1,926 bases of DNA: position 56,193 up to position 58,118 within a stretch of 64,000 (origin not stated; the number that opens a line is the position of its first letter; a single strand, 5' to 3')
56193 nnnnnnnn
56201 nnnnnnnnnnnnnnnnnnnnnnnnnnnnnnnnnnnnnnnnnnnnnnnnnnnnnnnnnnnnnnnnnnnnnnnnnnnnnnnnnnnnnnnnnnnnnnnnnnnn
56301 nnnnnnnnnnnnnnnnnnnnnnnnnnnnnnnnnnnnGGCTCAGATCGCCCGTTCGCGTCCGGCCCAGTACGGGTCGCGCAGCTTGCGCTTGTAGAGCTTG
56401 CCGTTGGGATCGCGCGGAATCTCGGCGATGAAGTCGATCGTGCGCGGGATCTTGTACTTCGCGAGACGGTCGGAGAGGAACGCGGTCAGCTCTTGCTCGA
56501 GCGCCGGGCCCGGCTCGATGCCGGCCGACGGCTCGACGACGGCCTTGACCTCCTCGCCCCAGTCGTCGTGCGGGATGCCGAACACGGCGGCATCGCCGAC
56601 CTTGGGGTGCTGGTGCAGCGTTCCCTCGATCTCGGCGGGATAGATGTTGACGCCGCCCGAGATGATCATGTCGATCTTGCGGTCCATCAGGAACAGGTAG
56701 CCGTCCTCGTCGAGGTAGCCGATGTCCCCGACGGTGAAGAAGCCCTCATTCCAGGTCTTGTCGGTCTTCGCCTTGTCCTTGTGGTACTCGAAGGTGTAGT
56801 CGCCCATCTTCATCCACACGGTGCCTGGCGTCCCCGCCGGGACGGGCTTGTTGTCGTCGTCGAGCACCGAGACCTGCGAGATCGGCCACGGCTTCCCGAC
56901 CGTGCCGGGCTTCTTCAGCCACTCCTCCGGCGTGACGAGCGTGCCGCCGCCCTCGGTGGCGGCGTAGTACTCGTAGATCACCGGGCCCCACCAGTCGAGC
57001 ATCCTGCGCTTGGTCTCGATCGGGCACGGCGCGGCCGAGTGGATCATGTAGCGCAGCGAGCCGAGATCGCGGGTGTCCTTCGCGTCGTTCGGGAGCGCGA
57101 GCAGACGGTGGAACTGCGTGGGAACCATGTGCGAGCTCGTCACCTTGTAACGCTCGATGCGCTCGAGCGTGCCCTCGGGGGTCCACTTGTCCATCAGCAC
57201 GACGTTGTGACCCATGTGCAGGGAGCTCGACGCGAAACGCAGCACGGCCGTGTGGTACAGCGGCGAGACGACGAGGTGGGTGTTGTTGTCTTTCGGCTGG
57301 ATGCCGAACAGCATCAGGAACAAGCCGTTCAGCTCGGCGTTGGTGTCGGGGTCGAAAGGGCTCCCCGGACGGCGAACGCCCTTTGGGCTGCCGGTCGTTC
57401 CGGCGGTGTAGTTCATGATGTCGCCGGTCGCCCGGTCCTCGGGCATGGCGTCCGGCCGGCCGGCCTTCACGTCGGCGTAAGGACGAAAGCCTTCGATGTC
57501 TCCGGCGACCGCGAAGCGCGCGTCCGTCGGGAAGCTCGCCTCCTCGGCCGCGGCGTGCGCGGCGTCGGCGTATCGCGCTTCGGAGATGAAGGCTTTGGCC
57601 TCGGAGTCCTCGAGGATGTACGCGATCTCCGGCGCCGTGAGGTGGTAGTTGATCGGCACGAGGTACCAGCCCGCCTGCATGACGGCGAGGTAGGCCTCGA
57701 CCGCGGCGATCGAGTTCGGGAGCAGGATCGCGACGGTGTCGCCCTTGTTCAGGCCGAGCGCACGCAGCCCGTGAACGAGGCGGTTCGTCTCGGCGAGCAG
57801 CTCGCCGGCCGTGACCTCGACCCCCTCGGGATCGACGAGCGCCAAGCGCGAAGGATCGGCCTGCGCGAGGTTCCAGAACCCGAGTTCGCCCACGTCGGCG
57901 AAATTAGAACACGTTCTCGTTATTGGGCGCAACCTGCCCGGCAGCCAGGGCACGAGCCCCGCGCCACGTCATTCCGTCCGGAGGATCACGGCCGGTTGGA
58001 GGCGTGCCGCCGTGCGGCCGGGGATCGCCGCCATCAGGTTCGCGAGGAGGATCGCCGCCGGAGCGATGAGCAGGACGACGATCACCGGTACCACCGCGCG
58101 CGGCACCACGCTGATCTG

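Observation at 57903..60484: Two inverted copies of a 17-mer that matches the KstR (cholesterol-catabolism TetR repressor) operator consensus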

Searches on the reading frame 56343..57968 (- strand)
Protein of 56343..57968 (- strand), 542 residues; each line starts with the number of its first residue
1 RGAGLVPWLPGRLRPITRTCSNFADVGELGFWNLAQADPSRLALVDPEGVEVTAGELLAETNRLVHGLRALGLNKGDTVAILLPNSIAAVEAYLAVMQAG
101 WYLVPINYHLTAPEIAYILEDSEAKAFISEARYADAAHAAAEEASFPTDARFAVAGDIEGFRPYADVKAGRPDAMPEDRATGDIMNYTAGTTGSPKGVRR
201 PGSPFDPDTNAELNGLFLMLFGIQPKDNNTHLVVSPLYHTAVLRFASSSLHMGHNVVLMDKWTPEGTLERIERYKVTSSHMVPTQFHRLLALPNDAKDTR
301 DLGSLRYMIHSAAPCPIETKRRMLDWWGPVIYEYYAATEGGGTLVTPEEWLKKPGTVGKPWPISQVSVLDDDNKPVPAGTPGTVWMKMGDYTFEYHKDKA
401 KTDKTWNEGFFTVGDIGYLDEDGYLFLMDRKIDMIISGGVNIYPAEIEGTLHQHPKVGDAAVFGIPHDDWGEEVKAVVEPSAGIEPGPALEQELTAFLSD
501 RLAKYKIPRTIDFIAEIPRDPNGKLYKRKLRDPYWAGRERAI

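Call 8: search_protein_families(library=pfam, proteins=[window:56343-57968:-])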
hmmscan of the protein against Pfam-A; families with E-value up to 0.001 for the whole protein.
window:56343-57968:- (542 aa): 2 families
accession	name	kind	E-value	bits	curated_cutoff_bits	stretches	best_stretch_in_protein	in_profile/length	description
PF00501.34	AMP-binding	-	5.7e-67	226.6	29.9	1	34-387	4-375/384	AMP-binding enzyme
PF13193.12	AMP-binding_C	-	3.9e-17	63.4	24.5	1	446-524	1-76/76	AMP-binding enzyme C-terminal domain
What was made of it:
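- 56340..57893 (-): fadD-like acyl-CoA ligase, first gene of the operon. Pfam AMP-binding plus AMP-binding_C (call 8).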

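Call 19: find_related_loci(query=window:56343-57893:-, collection=genome_contigs, flank=10000)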
Query window:56343-57893:- (517 aa) in genome_contigs; peptide patterns used: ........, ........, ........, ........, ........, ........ (x = any residue, [..] = any of these).
600 stretches matched a pattern (row limit reached: there are more); 598 encode a relative of the query (tblastn E <= 1e-3); the best 80 are kept; 80 distinct loci.
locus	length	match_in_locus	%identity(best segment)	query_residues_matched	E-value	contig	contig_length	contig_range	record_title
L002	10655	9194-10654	80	1-487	0e+0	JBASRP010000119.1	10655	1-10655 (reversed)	MAG: Actinomycetota bacterium isolate MFD13529_ilm_asm_bin10 k127_82327, whole genome shotgun sequence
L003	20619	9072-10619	67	1-517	0e+0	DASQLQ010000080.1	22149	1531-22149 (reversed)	MAG TPA_asm: Actinomycetota bacterium isolate SMAG_U11942 k141_1792688, whole genome shotgun sequence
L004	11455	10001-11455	70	1-486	0e+0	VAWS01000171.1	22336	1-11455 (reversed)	MAG: Actinobacteria bacterium isolate AC_12 14_1009_09_20cm_scaffold_1672, whole genome shotgun sequence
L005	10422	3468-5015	66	1-517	0e+0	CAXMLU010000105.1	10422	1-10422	MAG TPA_asm: uncultured bacterium isolate SRR1572169_binner23_Refined_37 genome assembly, contig: ERZ16270753.22112, who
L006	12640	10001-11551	65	1-517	0e+0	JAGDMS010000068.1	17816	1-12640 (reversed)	MAG: Deltaproteobacteria bacterium isolate CTSoil_040 scaffold_1102, whole genome shotgun sequence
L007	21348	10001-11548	65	1-517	0e+0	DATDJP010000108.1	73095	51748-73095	MAG TPA_asm: Polyangiaceae bacterium isolate SMAG_U333 k141_590533, whole genome shotgun sequence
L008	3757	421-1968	66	1-517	0e+0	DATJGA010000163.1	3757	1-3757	MAG TPA_asm: Mycobacteriales bacterium isolate SMAG_U15474 k141_12253662, whole genome shotgun sequence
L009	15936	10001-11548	65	1-517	0e+0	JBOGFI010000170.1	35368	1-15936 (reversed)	MAG: Acidimicrobiia bacterium isolate M3-S_metawrap_bin.36 k127_1752919, whole genome shotgun sequence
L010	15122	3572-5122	64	1-517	0e+0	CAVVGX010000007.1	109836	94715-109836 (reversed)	MAG: uncultured Actinomycetota bacterium isolate MFD01721.bin.1.226 genome assembly, contig: contig_50406, whole genome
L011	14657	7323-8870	66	1-517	0e+0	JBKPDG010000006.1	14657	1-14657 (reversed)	MAG: Actinomycetota bacterium isolate GB_EKS_MAG_00030 GB_EKS_000000564050, whole genome shotgun sequence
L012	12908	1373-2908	66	1-513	0e+0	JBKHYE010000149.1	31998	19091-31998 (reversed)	MAG: Actinomycetes bacterium isolate N_bin.7.orig k127_475281, whole genome shotgun sequence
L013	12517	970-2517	64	1-517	0e+0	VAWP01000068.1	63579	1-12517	MAG: Actinobacteria bacterium isolate AC_9 14_0919_05_20cm_scaffold_768, whole genome shotgun sequence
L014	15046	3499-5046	65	1-517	0e+0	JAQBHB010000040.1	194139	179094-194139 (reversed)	MAG: Deltaproteobacteria bacterium isolate MAG_452_bin-13 452_bin-13_ctg-040, whole genome shotgun sequence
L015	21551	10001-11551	64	1-517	0e+0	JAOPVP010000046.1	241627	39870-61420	MAG: Frankiales bacterium isolate RYN_151 scaffold_1774307, whole genome shotgun sequence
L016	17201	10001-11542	66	6-517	0e+0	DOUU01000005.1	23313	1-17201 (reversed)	MAG TPA_asm: Deltaproteobacteria bacterium isolate UBA9160 contig_28477, whole genome shotgun sequence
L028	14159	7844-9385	70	4-517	0e+0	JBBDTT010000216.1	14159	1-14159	MAG: Actinomycetota bacterium isolate LejiaC_2_71_9 Lejia_C_9927_length_14159_cov_6, whole genome shotgun sequence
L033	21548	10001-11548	63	1-517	0e+0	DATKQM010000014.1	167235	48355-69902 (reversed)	MAG TPA_asm: Acidimicrobiales bacterium isolate SMAG_U14002 k141_696101, whole genome shotgun sequence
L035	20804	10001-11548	62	1-517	0e+0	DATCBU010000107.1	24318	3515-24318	MAG TPA_asm: Acidimicrobiales bacterium isolate SMAG_U7681 k141_389763, whole genome shotgun sequence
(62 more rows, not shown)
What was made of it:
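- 56340..57893 (-): Orthologs at 60-80% identity in 80 genomes (call 19).
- Tried and rejected: The best genome relative is 80% identical (call 19).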

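Call 23: search_protein_families(library=pfam, proteins=[L002:1396-2241:-, L002:2246-3547:+, L002:3982-4536:+, L002:4553-5479:-, L002:5431-6771:-, L002:6846-7976:-, L002:7998-9179:-, L004:4877-5578:-, L028:2967-3566:-, L028:9734-10378:+], max_evalue=0.00001)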
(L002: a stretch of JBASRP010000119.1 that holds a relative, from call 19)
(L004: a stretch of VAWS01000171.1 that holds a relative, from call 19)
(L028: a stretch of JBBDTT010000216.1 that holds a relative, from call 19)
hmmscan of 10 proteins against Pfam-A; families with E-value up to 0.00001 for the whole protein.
L002:1396-2241:- (282 aa): 2 families
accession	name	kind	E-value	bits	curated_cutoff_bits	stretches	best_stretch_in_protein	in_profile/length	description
PF00378.25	ECH_1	-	8.6e-61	205.9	27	1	29-281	3-250/251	Enoyl-CoA hydratase/isomerase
PF16113.10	ECH_2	-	5.1e-31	108.8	27.2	1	34-207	3-174/335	Enoyl-CoA hydratase/isomerase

L002:2246-3547:+ (434 aa): 1 family
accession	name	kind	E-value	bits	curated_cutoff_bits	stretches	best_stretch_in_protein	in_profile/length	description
PF00067.27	p450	-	5.6e-24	85.2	22.8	1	235-398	237-430/462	Cytochrome P450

L002:3982-4536:+ (185 aa): 3 families
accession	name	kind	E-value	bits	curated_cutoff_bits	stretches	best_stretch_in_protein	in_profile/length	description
PF12680.13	SnoaL_2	-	6.2e-14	52.9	27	1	46-152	2-98/102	SnoaL-like domain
PF07366.18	SnoaL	-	3.1e-08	33.9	28.4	1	44-161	3-118/126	SnoaL-like polyketide cyclase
PF14534.12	DUF4440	-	7.3e-06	26.8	25.2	0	41-125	1-83/107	Domain of unknown function (DUF4440)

L002:4553-5479:- (309 aa): 0 families

L002:5431-6771:- (447 aa): 4 families
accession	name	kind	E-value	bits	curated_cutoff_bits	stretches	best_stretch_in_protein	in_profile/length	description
PF02012.26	BNR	-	6.8e-12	43.9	27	0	162-170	3-11/12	BNR/Asp-box repeat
PF13088.12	BNR_2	-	2.9e-10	40.4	31.4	0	102-179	140-209/277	BNR repeat-like domain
PF15902.12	Sortilin-Vps10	-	3.7e-08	33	33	0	234-339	3-112/446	Sortilin, neurotensin receptor 3,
PF24316.1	Tli3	-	3.9e-06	27.6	27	0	145-182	61-108/129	T6SS Tli3 immunity protein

L002:6846-7976:- (377 aa): 2 families
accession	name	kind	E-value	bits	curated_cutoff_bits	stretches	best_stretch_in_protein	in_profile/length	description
PF00107.32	ADH_zinc_N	-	2.8e-30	105.4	31.8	1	207-335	1-125/129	Zinc-binding dehydrogenase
PF08240.17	ADH_N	-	3.1e-28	98.5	23.5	1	43-167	1-104/104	Alcohol dehydrogenase GroES-like domain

L002:7998-9179:- (394 aa): 0 families

L004:4877-5578:- (234 aa): 1 family
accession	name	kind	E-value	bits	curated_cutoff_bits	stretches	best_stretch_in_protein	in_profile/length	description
PF03061.28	4HBT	-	2e-09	38.1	20.6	1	137-206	2-74/79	Thioesterase superfamily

L028:2967-3566:- (200 aa): 1 family
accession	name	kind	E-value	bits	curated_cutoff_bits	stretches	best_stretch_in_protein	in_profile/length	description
PF03061.28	4HBT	-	4.9e-07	30.4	20.6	1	105-173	2-73/79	Thioesterase superfamily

L028:9734-10378:+ (215 aa): 2 families
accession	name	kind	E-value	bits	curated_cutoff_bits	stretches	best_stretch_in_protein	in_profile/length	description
PF01796.24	OB_ChsH2_C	-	4.7e-14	52.5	27.1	1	118-183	1-65/65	ChsH2, C-terminal OB-fold domain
PF12172.15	zf-ChsH2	-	3.1e-12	46.5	23.2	1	83-115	3-35/37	ChsH2, rubredoxin-like zinc ribbon domain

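Call 36: search_solved_structures(query=window:56343-57893:-, max_evalue=1e-20)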
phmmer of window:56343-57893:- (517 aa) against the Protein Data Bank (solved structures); distinct sequences matched with E-value up to 1e-20: 106 (the best 60 are shown).
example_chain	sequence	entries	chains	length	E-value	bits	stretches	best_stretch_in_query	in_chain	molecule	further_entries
4gxq_A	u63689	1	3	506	2.8e-65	224.4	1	13-509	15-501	Malonyl CoA synthetase, Benzoate-CoA ligase Chimeric protein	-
8weu_A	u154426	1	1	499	1.6e-64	221.9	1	4-507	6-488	Fatty-acyl-CoA synthase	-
8wev_A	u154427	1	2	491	1.9e-64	221.6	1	4-506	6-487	Feruloyl-CoA Synthetase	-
3r44_A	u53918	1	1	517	1.1e-62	215.9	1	10-511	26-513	fatty acyl CoA synthetase FADD13 (FATTY-ACYL-CoA SYNTHETASE)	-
4fuq_A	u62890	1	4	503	7.3e-61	209.8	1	13-509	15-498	Malonyl CoA synthetase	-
4fut_A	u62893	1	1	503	5.2e-60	207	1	13-509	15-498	Malonyl CoA synthetase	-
4gxr_A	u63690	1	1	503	1.3e-59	205.7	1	13-509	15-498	Malonyl CoA synthetase, Benzoate-CoA ligase Chimeric protein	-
4lgc_A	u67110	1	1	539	1e-58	202.8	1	43-506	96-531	Bile acid-coenzyme A ligase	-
5buq_A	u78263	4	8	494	6.3e-53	183.6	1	9-508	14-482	2-succinylbenzoate--CoA ligase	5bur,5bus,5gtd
5x8f_A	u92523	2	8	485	2.2e-52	181.8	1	9-508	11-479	2-succinylbenzoate--CoA ligase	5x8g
3ivr_A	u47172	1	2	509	2.3e-52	181.8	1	14-504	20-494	Putative long-chain-fatty-acid CoA ligase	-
8r2q_A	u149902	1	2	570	2.3e-52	181.8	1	27-511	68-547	Probable fatty-acid-CoA ligase FadD5 (Fatty-acid-CoA synthetase) (Fatty-acid-CoA synthase)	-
6sq8_A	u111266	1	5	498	1.9e-50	175.4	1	22-507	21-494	Fatty acid CoA ligase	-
6h1b_A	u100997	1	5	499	1.3e-49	172.7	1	22-506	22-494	Fatty acid CoA ligase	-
5wm2_A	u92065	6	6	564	1.2e-47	166.2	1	10-505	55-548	Salicylate-AMP ligase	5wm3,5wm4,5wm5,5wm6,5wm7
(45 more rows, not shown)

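Call 46: search_protein_families(library=ncbifam, proteins=[window:56343-57893:-], max_evalue=1e-10)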
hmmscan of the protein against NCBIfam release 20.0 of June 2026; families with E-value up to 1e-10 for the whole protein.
window:56343-57893:- (517 aa): 92 families (the best 25 are shown)
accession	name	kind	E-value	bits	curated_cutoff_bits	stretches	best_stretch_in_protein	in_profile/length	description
NF038341.1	ligase_FadD4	exception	1.9e-149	498.3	850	1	19-509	15-504/506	fatty-acid--CoA ligase FadD4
NF009071.0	PRK12406.1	subfamily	1.1e-145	485.9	701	1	30-517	16-510/510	acyl-CoA synthetase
NF009929.0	PRK13390.1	equivalog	1.5e-114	383.1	951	1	10-506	7-501/501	acyl-CoA synthetase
NF004837.0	PRK06187.1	subfamily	1.4e-109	366.8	476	1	11-515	19-528/531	long-chain-fatty-acid--CoA ligase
NF006182.0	PRK08316.1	subfamily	1.2e-91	307.8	663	1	11-509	22-517/523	fatty acyl-CoA synthetase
NF038344.1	bile_CoA_BaiB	exception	6.5e-77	259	650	1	25-505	45-497/504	bile acid--CoA ligase BaiB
NF005702.0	PRK07514.1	subfamily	1.1e-75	254.9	558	1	11-509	14-500/506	malonyl-CoA synthase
NF005307.0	PRK06839.1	equivalog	6.2e-75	252.7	748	1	5-506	5-490/496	o-succinylbenzoate--CoA ligase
NF002966.0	PRK03640.1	equivalog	7.1e-75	252.4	556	1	10-507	12-478/483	o-succinylbenzoate--CoA ligase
NF004797.0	PRK06145.1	equivalog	8.4e-75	252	850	1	10-509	12-495/499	acyl-CoA synthetase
NF005676.0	PRK07470.1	equivalog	1.6e-74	251.5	774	1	10-507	30-527/544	acyl-CoA synthetase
NF005863.0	PRK07798.1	subfamily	1.2e-73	248.5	543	1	10-500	14-522/540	acyl-CoA synthetase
NF009921.1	PRK13382.1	exception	5.7e-73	246.5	850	1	5-505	41-528/529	acyl-CoA ligase FadD12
NF052269.1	Staph_lig_FadD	equivalog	9.9e-72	241.9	650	1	10-506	10-490/499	long-chain-fatty-acid--CoA ligase FadD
NF005859.1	PRK07788.1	exception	1.2e-71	241.9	875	1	10-507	68-556/560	long-chain-fatty-acid--CoA ligase FadD2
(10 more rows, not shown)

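Call 56: search_protein_families(library=pfam, proteins=[L035:17515-18489:-, L035:18498-20804:-, L033:20620-21546:-, L033:18469-20616:-, L033:16941-17795:-, L033:16758-18020:+, L035:14072-16489:-, L033:14257-16680:-], max_evalue=0.00001)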
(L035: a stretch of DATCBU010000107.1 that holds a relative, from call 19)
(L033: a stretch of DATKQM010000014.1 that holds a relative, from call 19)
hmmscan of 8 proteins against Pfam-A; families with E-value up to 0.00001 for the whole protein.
L035:17515-18489:- (325 aa): 2 families
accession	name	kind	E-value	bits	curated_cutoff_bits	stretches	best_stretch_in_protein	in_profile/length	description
PF00378.25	ECH_1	-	1.2e-55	189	27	1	73-324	3-250/251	Enoyl-CoA hydratase/isomerase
PF16113.10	ECH_2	-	4.3e-28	99.2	27.2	1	77-251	2-175/335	Enoyl-CoA hydratase/isomerase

L035:18498-20804:- (769 aa): 1 family
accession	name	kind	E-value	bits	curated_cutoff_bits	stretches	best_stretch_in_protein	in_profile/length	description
PF02687.27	FtsX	-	4.6e-15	56.2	25.5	1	643-756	2-114/120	FtsX-like permease C-terminal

L033:20620-21546:- (309 aa): 0 families

L033:18469-20616:- (716 aa): 0 families

L033:16941-17795:- (285 aa): 0 families

L033:16758-18020:+ (421 aa): 0 families

L035:14072-16489:- (806 aa): 9 families
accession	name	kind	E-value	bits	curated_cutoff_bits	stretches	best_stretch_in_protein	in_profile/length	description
PF08448.16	PAS_4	-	1.3e-32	112.7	23.1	2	183-286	1-107/110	PAS fold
PF02518.31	HATPase_c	-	4.7e-30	104.7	26.4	1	548-657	2-109/111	Histidine kinase-, DNA gyrase B-, and HSP90-like ATPase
PF08447.18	PAS_3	-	6.1e-30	103.8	25.6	2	81-153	5-80/89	PAS fold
PF13426.13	PAS_9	-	9.5e-25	87.3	27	1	189-286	3-103/103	PAS domain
PF00989.32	PAS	-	3.5e-24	85.4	22.6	1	69-146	15-93/113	PAS fold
PF00072.30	Response_reg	-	1.7e-21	76.9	30.2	1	683-795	1-110/111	Response regulator receiver domain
PF00512.31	HisKA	-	3.8e-19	68.9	26.9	1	434-499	1-66/66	His Kinase A (phospho-acceptor) domain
PF13188.13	PAS_8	-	2.8e-10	40.1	21.8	0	301-353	3-55/65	PAS domain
PF14598.12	PAS_11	-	1.3e-07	32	25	0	324-407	17-98/109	PAS domain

L033:14257-16680:- (808 aa): 9 families
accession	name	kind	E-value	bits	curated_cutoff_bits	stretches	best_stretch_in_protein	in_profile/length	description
PF08447.18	PAS_3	-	6.7e-29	100.4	25.6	2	311-393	4-87/89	PAS fold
PF08448.16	PAS_4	-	1.4e-28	99.8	23.1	2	170-273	1-107/110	PAS fold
PF02518.31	HATPase_c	-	3.9e-28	98.6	26.4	1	535-644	2-109/111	Histidine kinase-, DNA gyrase B-, and HSP90-like ATPase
PF00989.32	PAS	-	6.8e-25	87.7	22.6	1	288-398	3-113/113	PAS fold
PF13426.13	PAS_9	-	7.3e-24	84.5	27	1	176-273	3-103/103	PAS domain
PF00072.30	Response_reg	-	7.6e-22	78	30.2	1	670-782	1-110/111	Response regulator receiver domain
PF00512.31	HisKA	-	4.5e-19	68.7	26.9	1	421-486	1-66/66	His Kinase A (phospho-acceptor) domain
PF13188.13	PAS_8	-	1.9e-12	47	21.8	0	166-220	3-54/65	PAS domain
PF14598.12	PAS_11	-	5.1e-10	39.7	25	0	300-392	6-96/109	PAS domain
